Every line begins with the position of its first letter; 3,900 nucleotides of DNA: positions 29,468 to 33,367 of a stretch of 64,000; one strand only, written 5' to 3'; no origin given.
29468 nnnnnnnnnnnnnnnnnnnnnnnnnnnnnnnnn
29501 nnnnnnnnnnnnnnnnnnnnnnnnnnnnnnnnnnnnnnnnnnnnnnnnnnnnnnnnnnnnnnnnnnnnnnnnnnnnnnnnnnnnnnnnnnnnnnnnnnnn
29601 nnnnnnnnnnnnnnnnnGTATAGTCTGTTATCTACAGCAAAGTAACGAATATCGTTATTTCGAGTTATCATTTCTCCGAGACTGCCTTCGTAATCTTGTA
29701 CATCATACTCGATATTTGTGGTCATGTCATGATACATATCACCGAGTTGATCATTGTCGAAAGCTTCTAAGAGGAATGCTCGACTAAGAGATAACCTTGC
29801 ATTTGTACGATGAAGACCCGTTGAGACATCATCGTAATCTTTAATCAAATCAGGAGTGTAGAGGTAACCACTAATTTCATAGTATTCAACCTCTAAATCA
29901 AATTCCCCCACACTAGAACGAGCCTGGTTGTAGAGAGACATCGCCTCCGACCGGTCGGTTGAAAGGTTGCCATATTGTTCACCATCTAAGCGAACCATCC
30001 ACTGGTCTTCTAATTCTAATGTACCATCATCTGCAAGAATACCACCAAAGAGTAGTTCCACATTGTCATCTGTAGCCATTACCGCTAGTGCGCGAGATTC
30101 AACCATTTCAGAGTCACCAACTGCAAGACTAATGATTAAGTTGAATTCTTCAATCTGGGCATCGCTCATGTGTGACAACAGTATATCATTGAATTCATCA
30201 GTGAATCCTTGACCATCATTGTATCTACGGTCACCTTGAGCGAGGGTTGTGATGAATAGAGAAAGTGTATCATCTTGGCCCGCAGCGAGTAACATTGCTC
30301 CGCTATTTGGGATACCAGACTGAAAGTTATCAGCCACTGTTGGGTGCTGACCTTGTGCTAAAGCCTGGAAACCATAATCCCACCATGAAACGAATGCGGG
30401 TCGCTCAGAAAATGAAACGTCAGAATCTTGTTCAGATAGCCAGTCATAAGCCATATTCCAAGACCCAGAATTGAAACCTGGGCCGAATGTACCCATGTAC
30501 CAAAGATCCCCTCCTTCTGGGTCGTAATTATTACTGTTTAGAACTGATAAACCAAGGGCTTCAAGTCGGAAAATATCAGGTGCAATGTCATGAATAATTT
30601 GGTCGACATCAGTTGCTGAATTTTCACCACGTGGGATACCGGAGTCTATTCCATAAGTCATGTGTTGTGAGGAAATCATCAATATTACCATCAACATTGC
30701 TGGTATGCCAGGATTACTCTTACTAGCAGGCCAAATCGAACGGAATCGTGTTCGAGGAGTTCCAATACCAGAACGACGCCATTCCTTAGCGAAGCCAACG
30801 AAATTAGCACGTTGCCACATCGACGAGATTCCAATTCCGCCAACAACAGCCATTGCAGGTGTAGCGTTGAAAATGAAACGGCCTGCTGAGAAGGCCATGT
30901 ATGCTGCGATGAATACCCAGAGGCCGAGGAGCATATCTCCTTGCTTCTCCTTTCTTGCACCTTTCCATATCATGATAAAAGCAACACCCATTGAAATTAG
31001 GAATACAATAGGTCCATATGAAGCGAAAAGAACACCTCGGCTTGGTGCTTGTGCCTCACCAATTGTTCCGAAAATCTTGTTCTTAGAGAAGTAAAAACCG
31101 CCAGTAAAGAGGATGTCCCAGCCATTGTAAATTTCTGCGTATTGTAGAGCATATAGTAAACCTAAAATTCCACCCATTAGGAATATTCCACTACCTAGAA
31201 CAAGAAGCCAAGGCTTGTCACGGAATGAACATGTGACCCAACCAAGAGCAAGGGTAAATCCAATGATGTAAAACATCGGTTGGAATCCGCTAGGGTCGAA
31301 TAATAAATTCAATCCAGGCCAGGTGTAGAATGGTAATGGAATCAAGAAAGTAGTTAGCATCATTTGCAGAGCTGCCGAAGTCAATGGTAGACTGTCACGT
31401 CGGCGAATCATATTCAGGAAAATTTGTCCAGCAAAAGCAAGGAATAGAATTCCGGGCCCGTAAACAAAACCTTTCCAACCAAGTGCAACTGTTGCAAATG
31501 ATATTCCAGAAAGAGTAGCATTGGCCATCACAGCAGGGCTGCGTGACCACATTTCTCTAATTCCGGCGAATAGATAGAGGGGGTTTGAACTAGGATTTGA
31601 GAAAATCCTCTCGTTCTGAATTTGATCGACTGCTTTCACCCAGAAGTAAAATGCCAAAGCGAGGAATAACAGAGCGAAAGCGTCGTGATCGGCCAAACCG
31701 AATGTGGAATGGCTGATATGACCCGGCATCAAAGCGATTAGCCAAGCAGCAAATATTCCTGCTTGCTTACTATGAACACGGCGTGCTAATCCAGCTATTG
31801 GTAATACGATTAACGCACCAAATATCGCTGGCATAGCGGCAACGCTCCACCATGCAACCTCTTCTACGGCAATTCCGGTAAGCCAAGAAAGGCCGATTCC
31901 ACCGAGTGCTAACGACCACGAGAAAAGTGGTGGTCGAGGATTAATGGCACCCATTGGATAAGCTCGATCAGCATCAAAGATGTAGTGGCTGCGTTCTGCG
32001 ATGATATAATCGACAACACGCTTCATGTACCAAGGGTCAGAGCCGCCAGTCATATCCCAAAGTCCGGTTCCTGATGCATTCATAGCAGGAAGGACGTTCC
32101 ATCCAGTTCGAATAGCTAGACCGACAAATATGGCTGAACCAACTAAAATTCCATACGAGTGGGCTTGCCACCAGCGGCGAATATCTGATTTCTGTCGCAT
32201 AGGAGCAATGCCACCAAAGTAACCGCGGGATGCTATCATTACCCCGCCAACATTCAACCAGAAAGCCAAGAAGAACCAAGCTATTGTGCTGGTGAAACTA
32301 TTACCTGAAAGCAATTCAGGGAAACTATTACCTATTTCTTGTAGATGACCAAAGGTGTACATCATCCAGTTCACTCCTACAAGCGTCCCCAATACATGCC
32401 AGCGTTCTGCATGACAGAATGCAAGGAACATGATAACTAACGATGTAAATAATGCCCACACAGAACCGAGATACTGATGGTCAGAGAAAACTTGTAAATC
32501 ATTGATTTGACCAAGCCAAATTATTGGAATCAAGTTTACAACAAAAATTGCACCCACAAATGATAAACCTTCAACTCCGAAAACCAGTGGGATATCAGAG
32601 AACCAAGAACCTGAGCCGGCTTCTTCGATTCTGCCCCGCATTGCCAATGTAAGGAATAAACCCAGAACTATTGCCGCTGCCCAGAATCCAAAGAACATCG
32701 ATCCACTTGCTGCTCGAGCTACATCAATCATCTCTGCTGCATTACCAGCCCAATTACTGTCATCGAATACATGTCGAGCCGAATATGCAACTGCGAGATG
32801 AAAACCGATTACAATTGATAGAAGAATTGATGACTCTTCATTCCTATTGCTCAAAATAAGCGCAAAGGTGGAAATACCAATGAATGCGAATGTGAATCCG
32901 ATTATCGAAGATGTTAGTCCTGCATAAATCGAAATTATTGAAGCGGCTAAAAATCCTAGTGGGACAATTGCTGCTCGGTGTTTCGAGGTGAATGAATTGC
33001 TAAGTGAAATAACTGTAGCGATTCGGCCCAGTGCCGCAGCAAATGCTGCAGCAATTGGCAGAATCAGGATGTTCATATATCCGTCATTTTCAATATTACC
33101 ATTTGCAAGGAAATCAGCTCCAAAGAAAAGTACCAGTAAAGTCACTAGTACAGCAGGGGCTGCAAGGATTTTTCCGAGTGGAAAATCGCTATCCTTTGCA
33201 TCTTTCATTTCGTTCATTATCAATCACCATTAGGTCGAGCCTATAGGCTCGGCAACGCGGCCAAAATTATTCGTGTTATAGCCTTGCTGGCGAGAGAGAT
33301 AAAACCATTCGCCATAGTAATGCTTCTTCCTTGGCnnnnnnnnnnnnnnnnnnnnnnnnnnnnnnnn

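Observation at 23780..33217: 3,145-aa oligosaccharyltransferase: AglB/STT3 core with extra N-terminal membrane block and a huge anchored tail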

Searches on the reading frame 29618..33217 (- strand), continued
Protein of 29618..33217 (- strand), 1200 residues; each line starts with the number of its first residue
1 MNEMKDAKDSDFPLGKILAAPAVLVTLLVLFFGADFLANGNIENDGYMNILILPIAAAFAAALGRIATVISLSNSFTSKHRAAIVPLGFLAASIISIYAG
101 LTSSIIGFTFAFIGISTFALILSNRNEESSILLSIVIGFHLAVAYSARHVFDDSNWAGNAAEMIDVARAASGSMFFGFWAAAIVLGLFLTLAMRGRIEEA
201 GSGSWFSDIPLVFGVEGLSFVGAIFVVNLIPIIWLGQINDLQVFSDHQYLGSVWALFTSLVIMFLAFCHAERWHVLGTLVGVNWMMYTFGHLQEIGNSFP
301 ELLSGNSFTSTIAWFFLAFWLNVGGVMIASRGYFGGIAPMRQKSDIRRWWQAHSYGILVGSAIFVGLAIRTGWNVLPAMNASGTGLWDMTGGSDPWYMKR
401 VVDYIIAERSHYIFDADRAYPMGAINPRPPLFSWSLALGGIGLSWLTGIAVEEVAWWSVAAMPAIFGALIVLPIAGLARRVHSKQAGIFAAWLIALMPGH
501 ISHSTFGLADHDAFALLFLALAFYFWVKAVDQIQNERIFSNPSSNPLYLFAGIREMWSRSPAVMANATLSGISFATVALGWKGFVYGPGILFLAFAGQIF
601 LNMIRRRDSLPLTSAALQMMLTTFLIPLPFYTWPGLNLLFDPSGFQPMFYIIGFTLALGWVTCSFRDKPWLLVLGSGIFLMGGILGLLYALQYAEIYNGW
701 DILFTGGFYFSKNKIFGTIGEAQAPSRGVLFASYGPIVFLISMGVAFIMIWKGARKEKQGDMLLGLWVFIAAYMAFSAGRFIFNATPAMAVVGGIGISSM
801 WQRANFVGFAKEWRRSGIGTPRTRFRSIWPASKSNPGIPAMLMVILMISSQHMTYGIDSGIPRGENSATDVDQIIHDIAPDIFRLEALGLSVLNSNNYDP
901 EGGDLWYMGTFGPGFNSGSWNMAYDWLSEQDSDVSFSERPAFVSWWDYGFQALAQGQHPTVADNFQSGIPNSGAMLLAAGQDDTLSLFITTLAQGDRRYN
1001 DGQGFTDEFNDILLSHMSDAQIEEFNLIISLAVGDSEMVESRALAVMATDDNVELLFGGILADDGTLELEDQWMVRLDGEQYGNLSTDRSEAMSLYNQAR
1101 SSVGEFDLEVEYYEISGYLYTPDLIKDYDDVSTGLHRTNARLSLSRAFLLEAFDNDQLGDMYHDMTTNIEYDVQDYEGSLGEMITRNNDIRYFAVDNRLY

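Call 37: predict_structure(alignment_id=A1)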
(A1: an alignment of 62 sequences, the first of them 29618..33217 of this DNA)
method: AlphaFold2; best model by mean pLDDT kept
length: 1200 residues; sequences in the alignment: 62
mean_pLDDT: 72.0   pTM: 0.68
mean pLDDT of the five models: 72.0, 71.7, 68.1, 67.5, 64.4
residues with pLDDT >= 90: 202; 70-90: 572; 50-70: 205; < 50: 221
segments of 3 or more residues with pLDDT < 50: 1-12, 75-77, 381-394, 413-428, 499-508, 583-585, 674-677, 697-733, 854-865, 890-892, 902-977, 1174-1180, 1189-1200
pLDDT, mean of each block of 10 residues (from residue 1): 41 67 93 79 62 93 86 56 84 90 91 94 90 95 86 81 80 91 94 86 83 84 94 87 83 87 87 83 88 78 78 86 84 73 81 90 86 65 41 51 67 41 43 78 85 72 82 93 92 71 41 80 92 82 84 92 94 82 58 78 78 91 83 62 66 82 71 49 59 50 38 30 35 62 89 83 86 62 73 90 79 66 68 79 73 47 48 56 52 56 39 29 35 34 30 32 30 43 74 74 80 90 90 85 87 87 83 86 86 86 73 80 73 61 88 85 77 48 52 24
secondary structure, 60 per line:
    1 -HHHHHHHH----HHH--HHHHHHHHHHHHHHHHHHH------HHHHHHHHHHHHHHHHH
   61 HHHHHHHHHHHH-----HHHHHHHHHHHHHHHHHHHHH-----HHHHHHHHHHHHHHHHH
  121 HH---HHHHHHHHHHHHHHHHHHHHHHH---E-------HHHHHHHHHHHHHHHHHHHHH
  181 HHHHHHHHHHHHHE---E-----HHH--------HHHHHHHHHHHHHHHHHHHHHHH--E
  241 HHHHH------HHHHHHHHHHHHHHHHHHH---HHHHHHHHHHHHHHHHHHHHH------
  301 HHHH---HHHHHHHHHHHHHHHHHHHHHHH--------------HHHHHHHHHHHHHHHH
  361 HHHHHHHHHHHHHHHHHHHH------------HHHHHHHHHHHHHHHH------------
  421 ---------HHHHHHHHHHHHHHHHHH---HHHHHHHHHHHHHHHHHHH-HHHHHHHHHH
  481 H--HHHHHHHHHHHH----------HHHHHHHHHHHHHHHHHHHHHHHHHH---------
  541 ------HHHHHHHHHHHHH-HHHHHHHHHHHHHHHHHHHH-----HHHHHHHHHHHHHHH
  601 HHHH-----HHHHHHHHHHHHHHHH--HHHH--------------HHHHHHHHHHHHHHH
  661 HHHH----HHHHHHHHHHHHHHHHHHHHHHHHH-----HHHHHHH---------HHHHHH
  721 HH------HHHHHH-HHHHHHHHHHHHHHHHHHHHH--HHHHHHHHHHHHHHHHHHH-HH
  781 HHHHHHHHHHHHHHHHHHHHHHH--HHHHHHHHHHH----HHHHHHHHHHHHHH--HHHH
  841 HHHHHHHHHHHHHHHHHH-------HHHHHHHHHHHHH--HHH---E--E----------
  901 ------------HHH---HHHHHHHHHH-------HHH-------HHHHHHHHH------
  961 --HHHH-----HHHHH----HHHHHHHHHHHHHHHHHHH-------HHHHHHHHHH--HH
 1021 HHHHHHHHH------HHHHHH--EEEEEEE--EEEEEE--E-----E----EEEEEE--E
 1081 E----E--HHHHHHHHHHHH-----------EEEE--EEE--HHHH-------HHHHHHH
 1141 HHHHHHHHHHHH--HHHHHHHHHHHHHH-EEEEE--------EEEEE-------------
elements in order (helices of 4 or more, strands of 3 or more residues): H2-9 H19-37 H44-72 H78-98 H104-122 H126-148 H160-193 H215-237 H241-245 H252-270 H274-294 H301-304 H308-330 H345-380 H393-408 H430-447 H451-469 H471-481 H484-495 H506-531 H547-559 H561-580 H586-604 H610-625 H628-631 H646-664 H669-693 H699-705 H715-722 H729-734 H736-756 H759-777 H779-803 H806-816 H821-834 H837-858 H866-878 H919-928 H946-954 H963-966 H972-976 H981-999 H1007-1016 H1019-1029 H1036-1041 E1044-1050 E1053-1058 E1072-1077 H1089-1100 E1112-1115 E1118-1120 H1123-1126 H1134-1152 H1155-1168 E1170-1174 E1183-1187
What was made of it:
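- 31055..31066 (-): TIGE (aa 718-721), a TIXE-type motif in the flexible external loop 5. It sits in a low-pLDDT loop, aa 697-733, between membrane helices (call 37).
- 29153..30637 (-): Extracytoplasmic head domain of the AglB proper, aa 861-1355. It holds WWDYG and a strongly conserved alpha/beta region that includes the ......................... block. Alpha/beta secondary structure is predicted with pLDDT 74-90 for aa 980-1170 (call 37).
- On STT3/AglB oligosaccharyltransferase (Pfam PF02516; GT-C fold): It lies in the low-confidence loop 697-733 between helices (call 37).
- The AF2 model of aa 1-1200 has low confidence around the active-site loops (call 37).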

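Call 41: fold_search(model_id=the predicted structure, library=pdb)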
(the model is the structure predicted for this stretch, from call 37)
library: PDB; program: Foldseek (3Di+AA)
matches with E <= 10: 92; with E <= 0.001: 17
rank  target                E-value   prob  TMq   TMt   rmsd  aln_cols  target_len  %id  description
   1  3wak                  3.4e-09  1.00  0.30  0.41  11.8       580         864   17  Crystal structure of the Archaeoglobus fulgidus oligosaccharyltransferase (O29867_ARCFU) in the apo form (released 2013-10-30)
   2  7e9s_A                4.5e-09  1.00  0.30  0.40  11.9       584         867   17  Archaeal oligosaccharyltransferase AglB from Archaeoglobus fulgidus in complex with an inhibitory peptide and a dolich (released 2021-09-08)
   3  5gmy_A                1.0e-08  1.00  0.29  0.40  12.4       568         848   17  Crystal structure of the Archaeoglobus fulgidus oligosaccharyltransferase (O29867_ARCFU) tethered with an acceptor pep (released 2017-02-01)
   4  9n9j_I                2.9e-08  1.00  0.34  0.53  13.7       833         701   14  Structure of a GRP94 folding intermediate engaged with a CCDC134- and FKBP11-bound secretory translocon (released 2025-11-19)
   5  8b6l_I                6.8e-08  1.00  0.33  0.55  11.2       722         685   16  Subtomogram average of the human Sec61-TRAP-OSTA-translocon (released 2022-12-07)
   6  8agc_A                7.7e-08  1.00  0.34  0.54   8.3       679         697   16  Structure of yeast oligosaccharylransferase complex with lipid-linked oligosaccharide and non-acceptor peptide bound (released 2022-12-07)
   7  3waj                  1.2e-07  1.00  0.26  0.38  12.8       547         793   18  Crystal structure of the Archaeoglobus fulgidus oligosaccharyltransferase (O29867_ARCFU) complex with Zn and sulfate (released 2013-10-30)
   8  8age_A                2.2e-07  1.00  0.30  0.52  11.9       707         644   15  Structure of yeast oligosaccharylransferase complex with acceptor peptide bound (released 2022-12-07)
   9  6ezn_F                2.7e-07  1.00  0.29  0.50  11.6       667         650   14  Cryo-EM structure of the yeast oligosaccharyltransferase (OST) complex (released 2018-01-17)
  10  6s7t_A                8.5e-07  1.00  0.31  0.50   9.7       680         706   15  Cryo-EM structure of human oligosaccharyltransferase complex OST-B (released 2019-12-18)
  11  6ftg_5                1.7e-06  1.00  0.31  0.54   9.8       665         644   15  Subtomogram average of OST-containing ribosome-translocon complexes from canine rough microsomal membranes (released 2018-03-21)
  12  7oci_F                1.9e-06  1.00  0.29  0.51  11.8       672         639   14  Cryo-EM structure of yeast Ost6p containing oligosaccharyltransferase complex (released 2022-02-16)
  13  6s7o_A                2.3e-06  1.00  0.31  0.53  12.6       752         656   15  Cryo-EM structure of human oligosaccharyltransferase complex OST-A (released 2019-12-18)
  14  8agb_A                2.7e-06  1.00  0.26  0.46  10.5       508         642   15  Structure of yeast oligosaccharylransferase complex with lipid-linked oligosaccharide bound (released 2022-12-07)
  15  6gxc_A                9.5e-06  1.00  0.29  0.44  16.3       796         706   13  Bacterial oligosaccharyltransferase PglB in complex with an inhibitory peptide and a reactive lipid-linked oligosaccha (released 2018-11-14)
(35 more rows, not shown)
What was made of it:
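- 30638..32182 (-): STT3/AglB GT-C membrane domain, aa 346-860. Foldseek hits to 3wak/7e9s, yeast and human STT3, and PglB at E 3e-9 to 2e-4 (call 41).
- On STT3/AglB oligosaccharyltransferase (Pfam PF02516; GT-C fold): All 17 hits with E <= 1e-3 are AglB, STT3 or PglB (call 41).
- Foldseek puts AglB, STT3 and PglB as the top 17 hits (call 41).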

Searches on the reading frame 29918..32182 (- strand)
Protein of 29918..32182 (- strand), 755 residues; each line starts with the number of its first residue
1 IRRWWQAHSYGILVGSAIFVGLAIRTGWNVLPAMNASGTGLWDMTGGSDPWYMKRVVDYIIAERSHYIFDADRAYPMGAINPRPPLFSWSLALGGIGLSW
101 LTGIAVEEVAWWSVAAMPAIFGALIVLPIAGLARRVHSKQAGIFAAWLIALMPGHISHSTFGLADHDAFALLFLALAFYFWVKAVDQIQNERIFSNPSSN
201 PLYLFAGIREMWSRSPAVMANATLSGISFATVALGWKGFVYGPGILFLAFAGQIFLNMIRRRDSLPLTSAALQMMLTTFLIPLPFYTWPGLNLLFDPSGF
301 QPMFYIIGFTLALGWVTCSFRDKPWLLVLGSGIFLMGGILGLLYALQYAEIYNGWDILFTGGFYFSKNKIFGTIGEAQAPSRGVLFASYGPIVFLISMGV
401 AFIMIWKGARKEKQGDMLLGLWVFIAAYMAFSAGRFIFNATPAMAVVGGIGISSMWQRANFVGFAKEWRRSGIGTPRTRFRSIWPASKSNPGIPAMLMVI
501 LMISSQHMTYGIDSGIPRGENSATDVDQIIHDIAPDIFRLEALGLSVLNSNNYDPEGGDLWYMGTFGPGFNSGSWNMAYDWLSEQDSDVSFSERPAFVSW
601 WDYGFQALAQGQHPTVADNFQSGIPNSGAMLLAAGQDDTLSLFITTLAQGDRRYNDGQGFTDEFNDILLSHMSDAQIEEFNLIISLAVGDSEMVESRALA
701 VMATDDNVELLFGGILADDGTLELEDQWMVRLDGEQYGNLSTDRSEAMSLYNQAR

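Call 68: search_solved_structures(query=A7, max_evalue=0.001, show_alignments=1)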
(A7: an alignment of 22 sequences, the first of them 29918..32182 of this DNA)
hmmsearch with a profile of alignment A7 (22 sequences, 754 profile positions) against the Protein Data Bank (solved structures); distinct sequences matched with E-value up to 0.001: 10.
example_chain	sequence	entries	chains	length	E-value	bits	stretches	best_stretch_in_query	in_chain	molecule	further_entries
3waj_A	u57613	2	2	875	2.7e-16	62.1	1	17-304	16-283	Transmembrane oligosaccharyl transferase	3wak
5gmy_A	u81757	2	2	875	2.7e-16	62.1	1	17-304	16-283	Transmembrane oligosaccharyl transferase, putative | Dolichyl-phosphooligosaccharide-protein glycotransferase 3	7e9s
3vu0_A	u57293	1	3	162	3e-07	32.2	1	573-642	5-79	Putative uncharacterized protein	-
3vgp_A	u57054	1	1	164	3.5e-07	32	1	573-642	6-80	Transmembrane oligosaccharyl transferase, putative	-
6c26_A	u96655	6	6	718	4e-07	31.8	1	49-185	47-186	Dolichyl-diphosphooligosaccharide--protein glycosyltransferase subunit STT3 | Dolichyl-diphosphooligosaccharide--protein glycotransferase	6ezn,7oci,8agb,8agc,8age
6s7t_A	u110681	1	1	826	7.5e-07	30.9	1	69-186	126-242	Dolichyl-diphosphooligosaccharide--protein glycosyltransferase subunit STT3B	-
8i9p_Lh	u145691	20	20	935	6e-06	27.9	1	48-187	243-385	dolichyl-diphosphooligosaccharide--protein glycotransferase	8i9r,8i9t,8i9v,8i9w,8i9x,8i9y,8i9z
6ftg_5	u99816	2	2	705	1.7e-05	26.4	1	66-186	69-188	Dolichyl-diphosphooligosaccharide--protein glycosyltransferase subunit STT3A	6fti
6ftj_5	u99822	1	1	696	1.8e-05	26.3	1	66-186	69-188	Dolichyl-diphosphooligosaccharide--protein glycosyltransferase subunit STT3A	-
6s7o_A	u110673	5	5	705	2.2e-05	26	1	68-186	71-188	Dolichyl-diphosphooligosaccharide--protein glycosyltransferase subunit STT3A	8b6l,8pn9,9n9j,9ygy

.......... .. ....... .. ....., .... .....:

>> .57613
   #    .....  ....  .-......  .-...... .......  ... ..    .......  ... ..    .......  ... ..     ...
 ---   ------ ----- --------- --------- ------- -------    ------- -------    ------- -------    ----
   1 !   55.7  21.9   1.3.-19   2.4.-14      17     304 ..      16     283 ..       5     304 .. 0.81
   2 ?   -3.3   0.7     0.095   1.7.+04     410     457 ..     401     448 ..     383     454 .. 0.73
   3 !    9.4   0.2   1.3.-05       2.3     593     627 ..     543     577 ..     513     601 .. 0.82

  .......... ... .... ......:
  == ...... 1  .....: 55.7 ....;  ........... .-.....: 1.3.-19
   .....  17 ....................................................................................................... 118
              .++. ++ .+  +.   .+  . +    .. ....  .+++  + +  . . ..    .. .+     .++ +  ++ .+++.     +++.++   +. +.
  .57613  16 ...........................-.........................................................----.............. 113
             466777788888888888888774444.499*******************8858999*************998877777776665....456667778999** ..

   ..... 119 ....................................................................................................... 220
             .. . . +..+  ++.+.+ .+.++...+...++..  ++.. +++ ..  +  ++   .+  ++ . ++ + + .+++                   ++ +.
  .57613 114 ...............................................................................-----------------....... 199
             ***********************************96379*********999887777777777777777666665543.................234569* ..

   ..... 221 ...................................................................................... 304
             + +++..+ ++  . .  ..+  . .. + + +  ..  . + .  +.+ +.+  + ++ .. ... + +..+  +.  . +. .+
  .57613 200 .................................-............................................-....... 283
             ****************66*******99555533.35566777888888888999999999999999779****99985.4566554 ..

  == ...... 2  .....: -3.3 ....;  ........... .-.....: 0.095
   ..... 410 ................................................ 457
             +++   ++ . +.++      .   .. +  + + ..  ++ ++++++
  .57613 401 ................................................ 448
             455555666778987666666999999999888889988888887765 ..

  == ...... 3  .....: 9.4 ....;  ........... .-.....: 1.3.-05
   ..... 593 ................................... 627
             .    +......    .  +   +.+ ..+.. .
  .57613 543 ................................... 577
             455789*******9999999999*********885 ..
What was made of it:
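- On STT3/AglB oligosaccharyltransferase (Pfam PF02516; GT-C fold): The family profile against PDB AglB gives E 2.7e-16 (call 68). HMMER alignments end about 25 residues after WWDYG (call 68).
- The DK/MI Ser/Thr-pocket motif could not be aligned (call 68). The DK/MI motif was not recognised (call 68).
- Tried and rejected: The alignment stops too early (call 68).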
